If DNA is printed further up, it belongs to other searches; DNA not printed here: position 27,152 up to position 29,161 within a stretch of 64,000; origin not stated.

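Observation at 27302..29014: Poly-ferredoxin domain fused to a type IV pilus/archaellum-family motor ATPase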

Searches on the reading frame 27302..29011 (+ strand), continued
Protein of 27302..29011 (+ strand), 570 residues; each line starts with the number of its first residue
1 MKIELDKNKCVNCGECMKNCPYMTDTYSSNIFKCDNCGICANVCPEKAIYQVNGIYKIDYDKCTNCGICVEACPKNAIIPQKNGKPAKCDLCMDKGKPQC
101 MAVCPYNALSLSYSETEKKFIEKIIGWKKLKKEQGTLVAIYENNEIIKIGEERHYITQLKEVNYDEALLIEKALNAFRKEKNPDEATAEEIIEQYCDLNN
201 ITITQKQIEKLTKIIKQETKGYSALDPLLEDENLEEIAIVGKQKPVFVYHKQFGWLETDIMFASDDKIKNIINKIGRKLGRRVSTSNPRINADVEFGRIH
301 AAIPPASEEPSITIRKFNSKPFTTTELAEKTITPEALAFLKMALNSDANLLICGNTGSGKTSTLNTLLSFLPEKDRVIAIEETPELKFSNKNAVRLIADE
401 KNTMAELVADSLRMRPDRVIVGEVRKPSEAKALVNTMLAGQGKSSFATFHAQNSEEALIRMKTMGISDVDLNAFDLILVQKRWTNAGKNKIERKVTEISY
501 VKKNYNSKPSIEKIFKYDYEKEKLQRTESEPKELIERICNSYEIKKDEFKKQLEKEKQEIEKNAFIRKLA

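Call 21: search_solved_structures(query=A1, max_evalue=0.001, show_alignments=1)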
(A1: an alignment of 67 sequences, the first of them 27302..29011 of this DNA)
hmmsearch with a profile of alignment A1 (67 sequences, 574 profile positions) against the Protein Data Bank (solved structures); distinct sequences matched with E-value up to 0.001: 149 (the best 60 are shown).
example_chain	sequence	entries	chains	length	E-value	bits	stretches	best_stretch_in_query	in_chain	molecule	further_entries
2oap_1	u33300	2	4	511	2.2e-80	274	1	147-569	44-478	Type II secretion system protein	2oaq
9e24_A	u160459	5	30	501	1.2e-71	245.2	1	179-529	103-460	CpaF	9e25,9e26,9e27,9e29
8rjf_A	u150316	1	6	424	1.3e-71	245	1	184-529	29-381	Pilus assembly ATPase CpaF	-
8rkd_E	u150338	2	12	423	1.3e-71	245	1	184-529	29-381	Pilus assembly ATPase CpaF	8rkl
4ii7_A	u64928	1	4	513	4.6e-65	223.4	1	178-569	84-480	FlaI ATPase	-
4ihq_A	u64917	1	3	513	9.5e-64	219.1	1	178-569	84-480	FlaI ATPase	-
6bge_A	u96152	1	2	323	1e-41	146.3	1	227-472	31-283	VirB11-like protein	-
1g6o_A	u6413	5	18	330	1e-41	146.3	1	227-472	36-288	CAG-ALPHA | virB11 homolog | Cag-alfa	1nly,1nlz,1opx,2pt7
2gza_A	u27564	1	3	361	7.6e-33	117.1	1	219-471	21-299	Type IV secretion system protein VirB11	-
9sw6_G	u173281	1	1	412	8.9e-29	103.6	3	59-115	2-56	Polyferredoxin protein MvhB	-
9sfi_O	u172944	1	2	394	1.4e-17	66.7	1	3-119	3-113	Ferredoxin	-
4pht_A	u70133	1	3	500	1.8e-16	63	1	328-493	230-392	General secretory pathway protein E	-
1p9r_A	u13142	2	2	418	6.1e-16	61.3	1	326-491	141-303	General secretion pathway protein E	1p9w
3jc8_Ba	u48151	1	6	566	9.7e-16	60.6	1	337-491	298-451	Type IV-A pilus assembly ATPase PilB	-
9mqx_E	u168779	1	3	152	1e-15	60.5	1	3-116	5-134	Fe-S-cluster-containing hydrogenase subunit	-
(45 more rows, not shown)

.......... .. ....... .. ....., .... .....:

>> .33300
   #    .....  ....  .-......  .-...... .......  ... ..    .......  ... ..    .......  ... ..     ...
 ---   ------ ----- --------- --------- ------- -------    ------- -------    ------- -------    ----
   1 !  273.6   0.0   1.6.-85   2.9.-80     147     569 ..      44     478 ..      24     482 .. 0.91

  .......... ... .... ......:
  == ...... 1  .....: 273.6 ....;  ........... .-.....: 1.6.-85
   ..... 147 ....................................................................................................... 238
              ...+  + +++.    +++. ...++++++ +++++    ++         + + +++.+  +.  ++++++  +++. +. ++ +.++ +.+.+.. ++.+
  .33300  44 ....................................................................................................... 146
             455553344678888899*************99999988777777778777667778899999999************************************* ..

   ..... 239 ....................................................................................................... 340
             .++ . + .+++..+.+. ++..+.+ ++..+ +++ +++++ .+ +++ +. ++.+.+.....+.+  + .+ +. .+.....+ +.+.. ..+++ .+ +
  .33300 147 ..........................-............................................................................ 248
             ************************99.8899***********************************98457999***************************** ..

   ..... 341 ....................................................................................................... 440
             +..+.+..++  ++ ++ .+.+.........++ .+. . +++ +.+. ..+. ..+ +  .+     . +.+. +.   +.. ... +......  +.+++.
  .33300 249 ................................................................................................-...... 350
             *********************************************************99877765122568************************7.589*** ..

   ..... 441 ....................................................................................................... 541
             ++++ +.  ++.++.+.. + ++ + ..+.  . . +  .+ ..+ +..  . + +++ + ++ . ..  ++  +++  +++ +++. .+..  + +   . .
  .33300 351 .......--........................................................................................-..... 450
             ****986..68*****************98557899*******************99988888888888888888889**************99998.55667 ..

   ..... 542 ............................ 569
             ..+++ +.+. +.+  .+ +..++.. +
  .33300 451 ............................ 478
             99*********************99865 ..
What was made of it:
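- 27683..28291 (+): ATPase N-terminal domain (aa ~128-330), AfGspE/FlaI-like. The profile aligns to AfGspE 2OAP from residue 44 on (call 21).
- Closest known: Bacterial Tad pilus ATPase TadA/CpaF with separate TadB and TadC platform proteins. Same: Strong profile match (E~1e-71, call 21).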

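Call 26: find_encoding_contigs(protein=P0001, flank=6000, max_places=2)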
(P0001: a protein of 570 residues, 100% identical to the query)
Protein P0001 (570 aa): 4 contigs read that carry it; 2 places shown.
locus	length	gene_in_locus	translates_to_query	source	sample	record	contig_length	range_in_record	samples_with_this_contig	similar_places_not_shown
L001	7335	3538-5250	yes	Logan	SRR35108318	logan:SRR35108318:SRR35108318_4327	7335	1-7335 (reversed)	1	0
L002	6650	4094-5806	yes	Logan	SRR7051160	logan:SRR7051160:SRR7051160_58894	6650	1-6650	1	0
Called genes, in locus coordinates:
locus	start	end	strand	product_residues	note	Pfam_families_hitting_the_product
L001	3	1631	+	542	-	?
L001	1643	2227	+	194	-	-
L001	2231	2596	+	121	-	PF02643:DUF192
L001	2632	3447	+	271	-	-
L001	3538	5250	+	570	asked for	PF12838:Fer4_7, PF13187:Fer4_9, PF13237:Fer4_10 (weak), PF12797:Fer4_2 (weak), PF00037:Fer4, PF12837:Fer4_6 (weak), PF00437:T2SSE, PF27713:UCP018868 (weak), +6 more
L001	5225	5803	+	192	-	PF00482:T2SSF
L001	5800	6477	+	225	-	PF00482:T2SSF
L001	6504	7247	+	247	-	PF09754:PAC2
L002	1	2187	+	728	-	?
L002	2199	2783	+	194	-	-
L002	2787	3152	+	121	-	PF02643:DUF192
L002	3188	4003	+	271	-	-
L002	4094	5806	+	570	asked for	PF12838:Fer4_7, PF13187:Fer4_9, PF13237:Fer4_10 (weak), PF12797:Fer4_2 (weak), PF00037:Fer4, PF12837:Fer4_6 (weak), PF00437:T2SSE, PF27713:UCP018868 (weak), +6 more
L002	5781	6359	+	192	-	PF00482:T2SSF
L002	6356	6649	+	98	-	?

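Call 27: find_encoding_contigs(protein=P0017, flank=6000, max_places=1)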
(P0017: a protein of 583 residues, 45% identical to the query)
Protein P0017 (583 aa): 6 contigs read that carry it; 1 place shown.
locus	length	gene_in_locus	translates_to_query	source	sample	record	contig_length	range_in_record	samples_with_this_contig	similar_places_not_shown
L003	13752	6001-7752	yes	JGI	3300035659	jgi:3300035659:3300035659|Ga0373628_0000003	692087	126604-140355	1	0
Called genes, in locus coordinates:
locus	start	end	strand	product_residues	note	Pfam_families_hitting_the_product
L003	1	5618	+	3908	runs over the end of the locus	-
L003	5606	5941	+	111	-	PF02643:DUF192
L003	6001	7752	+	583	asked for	PF00037:Fer4 (faint), PF12837:Fer4_6 (faint), PF12838:Fer4_7 (faint), PF13237:Fer4_10 (faint), PF25160:LdpA_Fe-S-bd (faint), PF00437:T2SSE, PF27713:UCP018868 (weak)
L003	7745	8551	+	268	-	PF00482:T2SSF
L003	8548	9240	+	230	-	PF00482:T2SSF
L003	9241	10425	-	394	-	PF13473:Cupredoxin_1 (faint), PF14321:DUF4382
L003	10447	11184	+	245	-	PF09754:PAC2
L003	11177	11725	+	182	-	PF01613:Flavin_Reduct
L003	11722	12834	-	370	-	-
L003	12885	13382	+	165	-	-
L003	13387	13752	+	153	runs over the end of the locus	-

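Call 28: find_encoding_contigs(protein=P0021, flank=6000, max_places=1)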
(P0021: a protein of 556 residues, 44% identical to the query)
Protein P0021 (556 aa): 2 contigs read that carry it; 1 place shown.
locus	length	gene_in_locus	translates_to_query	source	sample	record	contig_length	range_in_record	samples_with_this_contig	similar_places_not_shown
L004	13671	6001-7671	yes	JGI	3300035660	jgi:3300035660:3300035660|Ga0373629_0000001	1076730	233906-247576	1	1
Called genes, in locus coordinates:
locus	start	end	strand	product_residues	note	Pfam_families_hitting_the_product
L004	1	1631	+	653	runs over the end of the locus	PF00437:T2SSE, PF23989:PilB3_C (faint)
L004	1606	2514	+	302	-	PF00482:T2SSF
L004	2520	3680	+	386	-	PF00482:T2SSF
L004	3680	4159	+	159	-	-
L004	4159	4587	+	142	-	-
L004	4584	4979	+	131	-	-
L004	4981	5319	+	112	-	PF02643:DUF192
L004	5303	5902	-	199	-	-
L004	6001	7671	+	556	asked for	PF00037:Fer4 (weak), PF12797:Fer4_2 (faint), PF12837:Fer4_6 (faint), PF12838:Fer4_7 (faint), PF13187:Fer4_9 (faint), PF13237:Fer4_10 (faint), PF00437:T2SSE, PF27713:UCP018868 (weak), +1 more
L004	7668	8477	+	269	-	PF00482:T2SSF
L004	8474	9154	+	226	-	PF00482:T2SSF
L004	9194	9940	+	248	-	PF09754:PAC2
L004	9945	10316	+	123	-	PF04322:DUF473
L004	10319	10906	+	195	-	PF01613:Flavin_Reduct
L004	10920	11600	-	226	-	-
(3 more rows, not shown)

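Call 29: find_related_loci(query=A1, collection=genome_contigs, flank=8000)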
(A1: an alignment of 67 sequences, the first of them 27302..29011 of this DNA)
Query A1 (570 aa) in genome_contigs; peptide patterns used: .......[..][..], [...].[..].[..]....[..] (x = any residue, [..] = any of these).
600 stretches matched a pattern (row limit reached: there are more); 599 encode a relative of the query (tblastn E <= 1e-3); the best 80 are kept; 80 distinct loci.
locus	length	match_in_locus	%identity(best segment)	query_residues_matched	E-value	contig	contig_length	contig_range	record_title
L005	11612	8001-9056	37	189-528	8e-65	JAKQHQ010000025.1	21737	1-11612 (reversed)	MAG: archaeon isolate USDE_metabat.173 k141_465099, whole genome shotgun sequence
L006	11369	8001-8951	39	211-524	3e-60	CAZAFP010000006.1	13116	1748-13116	MAG TPA_asm: uncultured Methanosarcinales archaeon isolate binchicken_co32_262 genome assembly, contig: NODE_7924_length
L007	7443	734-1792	39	211-552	1e-58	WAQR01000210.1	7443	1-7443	MAG: Candidatus Hydrothermarchaeota archaeon isolate S146_76_esom k151_612296, whole genome shotgun sequence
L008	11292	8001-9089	35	203-560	4e-55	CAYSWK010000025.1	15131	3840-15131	MAG TPA_asm: Candidatus Micrarchaeota archaeon isolate SRP192515_co1_84 genome assembly, contig: NODE_3769_length_15131_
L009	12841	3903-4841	35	217-526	3e-53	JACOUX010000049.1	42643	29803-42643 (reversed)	MAG: Candidatus Woesearchaeota archaeon isolate NC_groundwater_84_Ag_S-0.1um_40_33 S35_SO-1_scaffold_256882, whole genom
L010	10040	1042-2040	32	203-527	2e-52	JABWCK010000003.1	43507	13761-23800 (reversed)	MAG: Candidatus Micrarchaeota archaeon isolate MAG_54 scaffold_699, whole genome shotgun sequence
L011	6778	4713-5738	35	189-518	8e-52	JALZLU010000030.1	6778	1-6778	MAG: Chloroflexota bacterium isolate MSU bin41 SD1457-59_k127_1329553, whole genome shotgun sequence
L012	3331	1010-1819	40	221-479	1e-51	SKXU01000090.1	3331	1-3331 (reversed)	MAG: Candidatus Woesearchaeota archaeon isolate CSSed162cmB_258 CSSed16-2cmB-171455, whole genome shotgun sequence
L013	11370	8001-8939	35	217-526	2e-50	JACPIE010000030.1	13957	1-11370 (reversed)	MAG: Candidatus Woesearchaeota archaeon isolate NC_groundwater_432_Ag_B-0.1um_40_22 GD18-4_B1_scaffold_1392258, whole ge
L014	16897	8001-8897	36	204-491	1e-49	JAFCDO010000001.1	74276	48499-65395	Candidatus Parvarchaeota archaeon isolate Meg19_1012_Bin_507 Meg19_1012_Bin_507_scaffold_308, whole genome shotgun seque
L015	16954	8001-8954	34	211-517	6e-49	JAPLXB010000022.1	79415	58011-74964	MAG: Candidatus Micrarchaeota archaeon isolate LacPavin_0920_SED4_MAG_58_19 LacPavin_0920_SED4_scaffold_400468, whole ge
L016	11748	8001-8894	35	205-491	1e-48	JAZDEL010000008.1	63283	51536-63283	MAG: Candidatus Iainarchaeum archaeon isolate MEGAHIT-group-0.15 k141_2646207, whole genome shotgun sequence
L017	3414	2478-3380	36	202-491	7e-49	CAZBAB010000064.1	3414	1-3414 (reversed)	MAG TPA_asm: Candidatus Woesearchaeota archaeon isolate binchicken_co357_152 genome assembly, contig: NODE_16871_length_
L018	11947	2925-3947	34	189-517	9e-49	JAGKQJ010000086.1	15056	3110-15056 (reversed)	Bacillaceae bacterium Marseille-Q3522 NODE_86_length_15056_cov_6.25876, whole genome shotgun sequence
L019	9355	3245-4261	34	191-517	4e-48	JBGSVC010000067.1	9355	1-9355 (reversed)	MAG: Planctomycetaceae bacterium isolate JTS-AC448 k141_2632017, whole genome shotgun sequence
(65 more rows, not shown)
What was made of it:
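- Tried and rejected: GTDB genome scan (call 29).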

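Call 30: predict_structure(alignment_id=A1)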
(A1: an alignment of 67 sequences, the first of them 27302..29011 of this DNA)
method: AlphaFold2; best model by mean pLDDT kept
length: 570 residues; sequences in the alignment: 67
mean_pLDDT: 94.3   pTM: 0.83
mean pLDDT of the five models: 94.3, 94.2, 93.7, 92.9, 92.7
residues with pLDDT >= 90: 504; 70-90: 65; 50-70: 1; < 50: 0
segments of 3 or more residues with pLDDT < 50: none
pLDDT, mean of each block of 10 residues (from residue 1): 94 96 94 94 97 90 96 97 93 90 95 91 95 94 92 95 91 93 92 92 92 94 96 95 97 94 97 95 95 93 97 91 88 97 97 95 95 95 90 94 96 93 97 93 91 98 98 98 90 96 95 97 96 97 97 97 87
secondary structure, 60 per line:
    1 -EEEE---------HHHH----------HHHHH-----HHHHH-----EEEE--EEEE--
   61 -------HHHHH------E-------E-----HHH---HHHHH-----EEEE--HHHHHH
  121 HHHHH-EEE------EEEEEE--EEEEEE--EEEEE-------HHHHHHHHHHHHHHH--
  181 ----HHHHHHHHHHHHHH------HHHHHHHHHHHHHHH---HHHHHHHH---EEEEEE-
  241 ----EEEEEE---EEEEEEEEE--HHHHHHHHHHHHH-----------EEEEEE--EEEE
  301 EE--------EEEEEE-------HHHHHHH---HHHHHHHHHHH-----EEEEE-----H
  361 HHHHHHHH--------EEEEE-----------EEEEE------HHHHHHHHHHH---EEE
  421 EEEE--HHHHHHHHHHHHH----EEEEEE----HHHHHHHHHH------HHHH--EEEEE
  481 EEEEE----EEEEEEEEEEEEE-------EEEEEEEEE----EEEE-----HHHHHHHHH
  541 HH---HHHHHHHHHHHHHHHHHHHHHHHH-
elements in order: E2-5 H15-18 H29-33 H39-43 E49-52 E55-58 H68-72 H99-103 E109-112 H115-125 E127-129 E136-141 E144-149 E152-156 H164-178 H185-198 H205-219 H223-230 E234-239 E245-250 E254-262 H265-277 E289-294 E297-302 E311-316 H324-330 H334-344 E350-354 H360-368 E377-381 E393-397 H404-414 E418-424 H427-439 E444-449 H454-463 H470-473 E476-485 E490-502 E510-518 E523-526 H532-542 H546-569
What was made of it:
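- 27302..29014 (+): Complete gene: Fe-S module plus TFF secretion ATPase (570 aa). AF2 model pLDDT 94.3, pTM 0.83 (call 30).
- On TFF-superfamily secretion/assembly ATPase (Pfam T2SSE PF00437; GspE/PilB/FlaI/TadA/VirB11 group): Model pLDDT 94.3 (call 30).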

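Call 34: fold_search(model_id=the predicted structure, library=pdb)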
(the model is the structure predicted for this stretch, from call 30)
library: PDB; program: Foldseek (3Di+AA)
matches with E <= 10: 1438; with E <= 0.001: 176
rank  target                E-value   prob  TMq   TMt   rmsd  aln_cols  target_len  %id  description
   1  2oap_2                2.3e-36  1.00  0.65  0.73   5.6       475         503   24  Crystal structure of the archaeal secretion ATPase GspE in complex with AMP-PNP (released 2007-02-13)
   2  2oap_1                5.7e-35  1.00  0.62  0.70   5.7       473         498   25  Crystal structure of the archaeal secretion ATPase GspE in complex with AMP-PNP (released 2007-02-13)
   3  4ii7_C                7.7e-33  1.00  0.61  0.68   4.5       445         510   24  Archaellum Assembly ATPase FlaI (released 2013-03-06)
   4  4ii7_D                8.1e-33  1.00  0.52  0.59   6.2       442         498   24  Archaellum Assembly ATPase FlaI (released 2013-03-06)
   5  4ihq_A                1.4e-32  1.00  0.56  0.62   6.1       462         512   23  Archaellum Assembly ATPase FlaI bound to ADP (released 2013-03-06)
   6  4ihq_C                3.3e-32  1.00  0.65  0.72   4.7       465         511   23  Archaellum Assembly ATPase FlaI bound to ADP (released 2013-03-06)
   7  4ii7_A                1.4e-31  1.00  0.61  0.68   4.4       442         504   25  Archaellum Assembly ATPase FlaI (released 2013-03-06)
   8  8rjf_A                7.0e-31  1.00  0.56  0.73   4.9       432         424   27  TadA/CpaF with ADP (released 2024-08-14)
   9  4ii7_B                7.0e-31  1.00  0.55  0.62   5.7       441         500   24  Archaellum Assembly ATPase FlaI (released 2013-03-06)
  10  8rkd_A                1.2e-30  1.00  0.56  0.74   4.5       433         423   28  TadA/CpaF with AMPPNP (released 2024-08-14)
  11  9e24_A                2.2e-30  1.00  0.50  0.64   5.9       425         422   28  Closed structure of CpaF without nucleotides (Apo dataset) (released 2025-04-23)
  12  8rkd_B                1.0e-26  1.00  0.55  0.73   4.8       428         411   25  TadA/CpaF with AMPPNP (released 2024-08-14)
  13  3jc8_Ba               2.7e-22  1.00  0.47  0.57  11.3       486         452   18  Architectural model of the type IVa pilus machine in a piliated state (released 2016-03-16)
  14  2pt7_B                3.3e-19  1.00  0.40  0.69   4.6       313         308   25  Crystal structure of Cag VirB11 (HP0525) and an inhibitory protein (HP1451) (released 2007-11-13)
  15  1g6o_A                5.7e-19  1.00  0.41  0.69   7.7       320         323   24  CRYSTAL STRUCTURE OF THE HELICOBACTER PYLORI ATPASE, HP0525, IN COMPLEX WITH ADP (released 2001-01-24)
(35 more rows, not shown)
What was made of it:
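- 27683..28291 (+): Foldseek 2OAP E=2.3e-36, FlaI 4II7 E=7.7e-33 (call 34).
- On TFF-superfamily secretion/assembly ATPase (Pfam T2SSE PF00437; GspE/PilB/FlaI/TadA/VirB11 group): Foldseek: 2OAP E=2.3e-36, 4II7 E=7.7e-33, 8RJF E=7e-31 (call 34).
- Closest known: AfGspE. Same: Best sequence-profile match (E=2.2e-80, call 21) and best structural match (Foldseek E=2.3e-36, TMt 0.73, call 34).
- Closest known: FlaI/ArlI archaellum motor ATPase. Same: Same fold and motifs (calls 21, 34).
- The ATPase part matches 2OAP, 4II7 and 8RJF (calls 21, 34).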

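Call 35: find_encoding_contigs(protein=P0047, flank=7000, max_places=1)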
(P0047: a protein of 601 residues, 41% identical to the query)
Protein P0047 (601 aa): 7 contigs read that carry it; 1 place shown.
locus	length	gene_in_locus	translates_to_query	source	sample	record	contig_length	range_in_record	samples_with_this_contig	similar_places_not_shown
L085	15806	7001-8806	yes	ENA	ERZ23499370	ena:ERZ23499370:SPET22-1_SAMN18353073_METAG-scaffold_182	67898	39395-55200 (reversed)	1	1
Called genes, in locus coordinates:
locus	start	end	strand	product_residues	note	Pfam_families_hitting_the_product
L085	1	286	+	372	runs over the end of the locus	PF01266:DAO (faint), PF13450:NAD_binding_8 (faint), PF22578:GGR_cat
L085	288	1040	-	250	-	PF01255:Prenyltransf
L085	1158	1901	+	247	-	PF01478:Peptidase_A24, PF06847:Arc_PepC_II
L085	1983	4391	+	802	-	PF00437:T2SSE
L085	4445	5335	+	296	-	PF00482:T2SSF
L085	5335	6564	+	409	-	PF00482:T2SSF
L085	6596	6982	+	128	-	PF02643:DUF192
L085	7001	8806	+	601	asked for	PF00037:Fer4 (faint), PF12837:Fer4_6 (faint), PF12838:Fer4_7 (faint), PF00437:T2SSE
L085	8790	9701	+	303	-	-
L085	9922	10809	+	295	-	PF00482:T2SSF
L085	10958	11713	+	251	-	PF09754:PAC2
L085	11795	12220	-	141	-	-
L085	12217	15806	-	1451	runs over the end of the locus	-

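Call 36: find_encoding_contigs(protein=P0100, flank=7000, max_places=1)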
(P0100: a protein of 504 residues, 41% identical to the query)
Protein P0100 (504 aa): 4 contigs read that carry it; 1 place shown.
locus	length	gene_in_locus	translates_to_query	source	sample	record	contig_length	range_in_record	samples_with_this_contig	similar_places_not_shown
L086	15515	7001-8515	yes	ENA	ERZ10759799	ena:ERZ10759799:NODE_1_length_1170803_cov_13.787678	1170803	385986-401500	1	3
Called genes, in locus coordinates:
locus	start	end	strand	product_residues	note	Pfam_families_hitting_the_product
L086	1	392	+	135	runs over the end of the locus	-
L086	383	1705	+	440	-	-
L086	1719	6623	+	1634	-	-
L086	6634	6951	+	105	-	PF02643:DUF192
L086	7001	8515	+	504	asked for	PF12838:Fer4_7 (faint), PF13187:Fer4_9 (faint), PF00437:T2SSE, PF27713:UCP018868 (weak)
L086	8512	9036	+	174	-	PF00482:T2SSF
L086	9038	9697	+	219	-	PF00482:T2SSF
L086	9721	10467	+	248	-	PF09754:PAC2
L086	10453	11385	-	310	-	PF13412:HTH_24 (faint), PF13518:HTH_28 (faint), PF13556:HTH_30 (faint), PF12840:HTH_20 (faint), PF01037:AsnC_trans_reg (faint)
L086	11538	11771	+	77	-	-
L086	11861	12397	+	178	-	PF01613:Flavin_Reduct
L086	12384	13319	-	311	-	PF01916:DS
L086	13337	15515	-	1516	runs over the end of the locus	-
